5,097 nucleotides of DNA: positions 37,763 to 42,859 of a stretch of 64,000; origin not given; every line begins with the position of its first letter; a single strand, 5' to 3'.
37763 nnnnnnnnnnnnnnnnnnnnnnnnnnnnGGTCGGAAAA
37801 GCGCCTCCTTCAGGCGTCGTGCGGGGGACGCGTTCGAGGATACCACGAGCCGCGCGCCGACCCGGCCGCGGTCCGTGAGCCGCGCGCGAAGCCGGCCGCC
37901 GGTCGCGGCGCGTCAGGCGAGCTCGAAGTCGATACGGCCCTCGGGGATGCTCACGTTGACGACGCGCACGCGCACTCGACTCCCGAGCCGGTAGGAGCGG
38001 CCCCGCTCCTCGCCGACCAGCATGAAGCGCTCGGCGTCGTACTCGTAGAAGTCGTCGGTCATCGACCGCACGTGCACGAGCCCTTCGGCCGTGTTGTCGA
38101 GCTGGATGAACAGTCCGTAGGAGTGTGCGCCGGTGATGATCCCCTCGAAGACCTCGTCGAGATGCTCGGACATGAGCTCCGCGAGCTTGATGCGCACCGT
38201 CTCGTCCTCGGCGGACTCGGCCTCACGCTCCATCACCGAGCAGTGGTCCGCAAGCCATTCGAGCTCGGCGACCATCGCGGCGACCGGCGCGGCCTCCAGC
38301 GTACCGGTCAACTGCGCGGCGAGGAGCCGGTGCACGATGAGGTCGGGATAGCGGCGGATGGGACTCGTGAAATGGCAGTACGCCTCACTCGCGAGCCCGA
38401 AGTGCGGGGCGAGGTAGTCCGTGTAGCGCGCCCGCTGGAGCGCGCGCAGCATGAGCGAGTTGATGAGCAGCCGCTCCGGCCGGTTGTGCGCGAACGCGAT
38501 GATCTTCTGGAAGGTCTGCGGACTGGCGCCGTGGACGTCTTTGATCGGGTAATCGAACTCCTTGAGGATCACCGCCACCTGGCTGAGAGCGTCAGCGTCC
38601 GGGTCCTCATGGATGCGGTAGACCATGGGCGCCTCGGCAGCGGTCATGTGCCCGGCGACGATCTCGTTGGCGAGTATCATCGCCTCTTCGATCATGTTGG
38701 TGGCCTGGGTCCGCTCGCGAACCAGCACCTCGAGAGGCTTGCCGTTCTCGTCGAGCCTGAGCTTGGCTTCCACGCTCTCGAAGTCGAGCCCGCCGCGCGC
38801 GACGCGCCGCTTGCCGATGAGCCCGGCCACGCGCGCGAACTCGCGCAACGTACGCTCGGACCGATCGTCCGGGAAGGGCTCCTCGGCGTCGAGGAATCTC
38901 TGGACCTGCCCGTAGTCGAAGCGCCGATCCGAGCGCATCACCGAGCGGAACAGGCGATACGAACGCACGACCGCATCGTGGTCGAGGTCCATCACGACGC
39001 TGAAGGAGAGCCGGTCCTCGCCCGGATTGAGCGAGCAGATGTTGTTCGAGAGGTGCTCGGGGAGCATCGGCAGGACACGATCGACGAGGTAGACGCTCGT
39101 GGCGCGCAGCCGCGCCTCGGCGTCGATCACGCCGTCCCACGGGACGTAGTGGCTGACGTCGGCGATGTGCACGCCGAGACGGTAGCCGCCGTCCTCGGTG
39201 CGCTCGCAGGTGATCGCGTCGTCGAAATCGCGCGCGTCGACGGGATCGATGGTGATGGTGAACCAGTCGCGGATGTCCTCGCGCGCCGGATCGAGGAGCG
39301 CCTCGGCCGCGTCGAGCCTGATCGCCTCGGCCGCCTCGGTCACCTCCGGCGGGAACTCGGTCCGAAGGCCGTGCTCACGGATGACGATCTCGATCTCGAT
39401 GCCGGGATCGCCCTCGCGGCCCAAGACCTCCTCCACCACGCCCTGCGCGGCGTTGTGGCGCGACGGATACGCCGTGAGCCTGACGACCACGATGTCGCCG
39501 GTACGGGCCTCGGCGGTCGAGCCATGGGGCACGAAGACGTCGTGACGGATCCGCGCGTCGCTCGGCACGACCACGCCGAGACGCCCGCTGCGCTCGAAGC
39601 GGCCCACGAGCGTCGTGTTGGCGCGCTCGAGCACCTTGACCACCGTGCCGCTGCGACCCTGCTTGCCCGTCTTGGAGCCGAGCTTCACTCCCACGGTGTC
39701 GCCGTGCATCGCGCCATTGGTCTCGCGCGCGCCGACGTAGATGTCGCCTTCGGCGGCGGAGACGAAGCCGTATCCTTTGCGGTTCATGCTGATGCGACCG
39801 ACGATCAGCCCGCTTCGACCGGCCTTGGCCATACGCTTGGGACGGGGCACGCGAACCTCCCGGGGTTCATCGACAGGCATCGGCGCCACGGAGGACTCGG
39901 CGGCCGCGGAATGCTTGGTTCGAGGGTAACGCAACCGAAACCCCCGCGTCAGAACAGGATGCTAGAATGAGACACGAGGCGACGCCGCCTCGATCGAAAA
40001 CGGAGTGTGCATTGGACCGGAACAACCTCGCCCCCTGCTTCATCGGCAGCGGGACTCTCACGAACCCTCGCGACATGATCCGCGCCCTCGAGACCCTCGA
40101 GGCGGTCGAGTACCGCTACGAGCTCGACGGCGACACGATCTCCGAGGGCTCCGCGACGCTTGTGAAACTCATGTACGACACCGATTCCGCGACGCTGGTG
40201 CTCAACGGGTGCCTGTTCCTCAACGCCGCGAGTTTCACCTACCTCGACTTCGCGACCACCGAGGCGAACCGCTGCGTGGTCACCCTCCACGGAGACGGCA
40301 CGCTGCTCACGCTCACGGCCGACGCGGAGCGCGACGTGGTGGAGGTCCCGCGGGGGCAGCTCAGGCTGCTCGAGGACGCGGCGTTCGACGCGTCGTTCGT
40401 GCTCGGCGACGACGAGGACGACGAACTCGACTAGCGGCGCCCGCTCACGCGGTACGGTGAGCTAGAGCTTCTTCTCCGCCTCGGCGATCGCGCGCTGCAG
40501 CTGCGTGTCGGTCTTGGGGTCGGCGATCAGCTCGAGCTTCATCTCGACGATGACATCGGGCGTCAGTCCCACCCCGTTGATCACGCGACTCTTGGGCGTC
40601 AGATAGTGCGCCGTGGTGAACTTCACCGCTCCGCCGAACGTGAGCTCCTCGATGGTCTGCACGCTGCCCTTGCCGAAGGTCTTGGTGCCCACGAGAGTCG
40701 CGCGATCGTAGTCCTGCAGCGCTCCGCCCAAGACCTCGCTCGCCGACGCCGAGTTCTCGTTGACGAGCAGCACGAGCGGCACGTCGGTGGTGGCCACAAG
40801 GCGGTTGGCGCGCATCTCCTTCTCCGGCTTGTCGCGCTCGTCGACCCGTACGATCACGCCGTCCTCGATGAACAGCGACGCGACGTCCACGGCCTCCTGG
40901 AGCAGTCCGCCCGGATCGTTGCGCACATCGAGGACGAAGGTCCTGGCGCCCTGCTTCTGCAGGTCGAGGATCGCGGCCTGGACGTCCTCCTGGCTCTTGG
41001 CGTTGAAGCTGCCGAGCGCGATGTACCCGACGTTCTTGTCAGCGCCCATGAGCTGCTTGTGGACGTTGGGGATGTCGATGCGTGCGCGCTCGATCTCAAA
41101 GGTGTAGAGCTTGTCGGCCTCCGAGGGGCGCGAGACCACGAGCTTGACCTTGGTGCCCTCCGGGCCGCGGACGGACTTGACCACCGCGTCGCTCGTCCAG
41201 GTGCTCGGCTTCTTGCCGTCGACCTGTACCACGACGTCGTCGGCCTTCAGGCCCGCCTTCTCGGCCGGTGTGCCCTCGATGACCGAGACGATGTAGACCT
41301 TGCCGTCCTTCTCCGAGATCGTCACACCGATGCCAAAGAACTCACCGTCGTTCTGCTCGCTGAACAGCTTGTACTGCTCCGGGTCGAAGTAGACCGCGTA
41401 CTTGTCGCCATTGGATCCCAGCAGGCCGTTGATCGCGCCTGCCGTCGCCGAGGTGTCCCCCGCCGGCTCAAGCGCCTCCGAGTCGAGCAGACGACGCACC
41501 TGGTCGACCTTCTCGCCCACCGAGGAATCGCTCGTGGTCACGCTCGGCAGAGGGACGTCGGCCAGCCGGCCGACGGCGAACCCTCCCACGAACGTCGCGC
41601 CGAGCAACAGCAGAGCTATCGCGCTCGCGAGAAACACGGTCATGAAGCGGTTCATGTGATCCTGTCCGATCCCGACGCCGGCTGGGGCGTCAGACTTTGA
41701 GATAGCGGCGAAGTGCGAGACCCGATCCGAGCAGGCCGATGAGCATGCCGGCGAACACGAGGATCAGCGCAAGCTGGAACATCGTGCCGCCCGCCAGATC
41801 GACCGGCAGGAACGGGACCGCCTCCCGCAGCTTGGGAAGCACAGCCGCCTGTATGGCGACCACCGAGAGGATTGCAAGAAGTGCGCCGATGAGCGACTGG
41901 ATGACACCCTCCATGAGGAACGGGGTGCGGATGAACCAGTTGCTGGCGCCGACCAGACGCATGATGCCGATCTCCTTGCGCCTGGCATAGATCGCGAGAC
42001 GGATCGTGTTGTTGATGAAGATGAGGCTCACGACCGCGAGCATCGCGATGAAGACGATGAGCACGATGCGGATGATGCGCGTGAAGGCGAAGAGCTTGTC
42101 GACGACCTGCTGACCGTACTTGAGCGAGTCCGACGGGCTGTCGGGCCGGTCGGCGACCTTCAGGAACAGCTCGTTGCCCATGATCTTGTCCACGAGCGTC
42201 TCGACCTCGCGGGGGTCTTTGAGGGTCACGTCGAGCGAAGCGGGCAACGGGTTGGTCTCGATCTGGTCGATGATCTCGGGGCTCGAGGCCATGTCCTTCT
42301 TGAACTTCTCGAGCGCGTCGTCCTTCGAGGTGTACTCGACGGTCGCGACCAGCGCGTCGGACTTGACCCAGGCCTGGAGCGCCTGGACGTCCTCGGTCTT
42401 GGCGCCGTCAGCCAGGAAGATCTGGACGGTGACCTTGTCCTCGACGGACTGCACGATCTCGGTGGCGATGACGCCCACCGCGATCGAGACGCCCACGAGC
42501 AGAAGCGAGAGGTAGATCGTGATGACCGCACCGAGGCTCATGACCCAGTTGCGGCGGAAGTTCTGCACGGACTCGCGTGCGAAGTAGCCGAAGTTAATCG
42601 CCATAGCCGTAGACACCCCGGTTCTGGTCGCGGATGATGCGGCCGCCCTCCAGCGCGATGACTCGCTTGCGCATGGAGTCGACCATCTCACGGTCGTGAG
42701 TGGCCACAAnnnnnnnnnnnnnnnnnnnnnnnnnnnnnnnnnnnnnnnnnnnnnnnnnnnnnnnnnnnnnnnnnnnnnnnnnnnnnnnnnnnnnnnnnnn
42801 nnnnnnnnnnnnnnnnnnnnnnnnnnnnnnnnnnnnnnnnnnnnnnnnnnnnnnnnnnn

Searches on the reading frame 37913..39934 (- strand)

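Call 50: search_protein_families(library=pfam, proteins=[window:37913-39934:-], max_evalue=0.00001)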
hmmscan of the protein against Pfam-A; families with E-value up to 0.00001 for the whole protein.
window:37913-39934:- (673 aa): 4 families
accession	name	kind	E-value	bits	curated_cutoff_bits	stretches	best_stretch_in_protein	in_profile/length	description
PF00773.25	RNB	-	1.1e-106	357.2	29.3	1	218-543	1-325/326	RNB domain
PF17876.7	CSD2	-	6.3e-31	106.7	26.2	1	122-195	2-74/74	Cold shock domain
PF08206.17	OB_RNB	-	5e-19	68.2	24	1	46-101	1-58/58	Ribonuclease B OB domain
PF00575.29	S1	-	1.2e-10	42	22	1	593-671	5-72/74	S1 RNA binding domain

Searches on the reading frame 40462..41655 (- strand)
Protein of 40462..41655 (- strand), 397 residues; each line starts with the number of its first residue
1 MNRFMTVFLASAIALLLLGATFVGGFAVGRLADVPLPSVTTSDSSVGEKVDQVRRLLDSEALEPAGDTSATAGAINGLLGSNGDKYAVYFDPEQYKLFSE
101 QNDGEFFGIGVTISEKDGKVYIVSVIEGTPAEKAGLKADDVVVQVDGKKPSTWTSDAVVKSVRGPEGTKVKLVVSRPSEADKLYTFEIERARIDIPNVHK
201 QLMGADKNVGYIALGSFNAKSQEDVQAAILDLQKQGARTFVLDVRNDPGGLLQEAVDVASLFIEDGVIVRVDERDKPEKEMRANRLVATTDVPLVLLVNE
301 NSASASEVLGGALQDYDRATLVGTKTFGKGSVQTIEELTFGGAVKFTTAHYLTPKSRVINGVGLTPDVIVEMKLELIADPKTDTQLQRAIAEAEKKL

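Call 50: search_protein_families(library=pfam, proteins=[window:40462-41655:-], max_evalue=0.00001)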
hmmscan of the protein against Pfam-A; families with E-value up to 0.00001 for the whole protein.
window:40462-41655:- (397 aa): 4 families
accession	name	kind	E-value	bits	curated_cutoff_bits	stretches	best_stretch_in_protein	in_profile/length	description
PF03572.23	Peptidase_S41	-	5.3e-52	176.2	24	1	208-370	1-165/165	Peptidase family S41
PF13180.12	PDZ_2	-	2e-12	47.7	27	1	109-181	3-74/80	PDZ domain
PF17820.7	PDZ_6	-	2.8e-12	46.6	27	1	122-176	2-54/54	PDZ domain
PF00595.29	PDZ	-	4.3e-12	46.7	23.2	1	104-174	9-80/81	PDZ domain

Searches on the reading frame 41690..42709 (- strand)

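Call 50: search_protein_families(library=pfam, proteins=[window:41690-42709:-], max_evalue=0.00001)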
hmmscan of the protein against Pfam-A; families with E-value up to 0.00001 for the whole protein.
window:41690-42709:- (339 aa): 2 families
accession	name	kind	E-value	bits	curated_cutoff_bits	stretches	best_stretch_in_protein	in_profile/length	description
PF18075.7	FtsX_ECD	-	2.5e-21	76.5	23.5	1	93-180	1-91/96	FtsX extracellular domain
PF02687.27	FtsX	-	5.8e-17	62.3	25.5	1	218-338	1-117/120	FtsX-like permease C-terminal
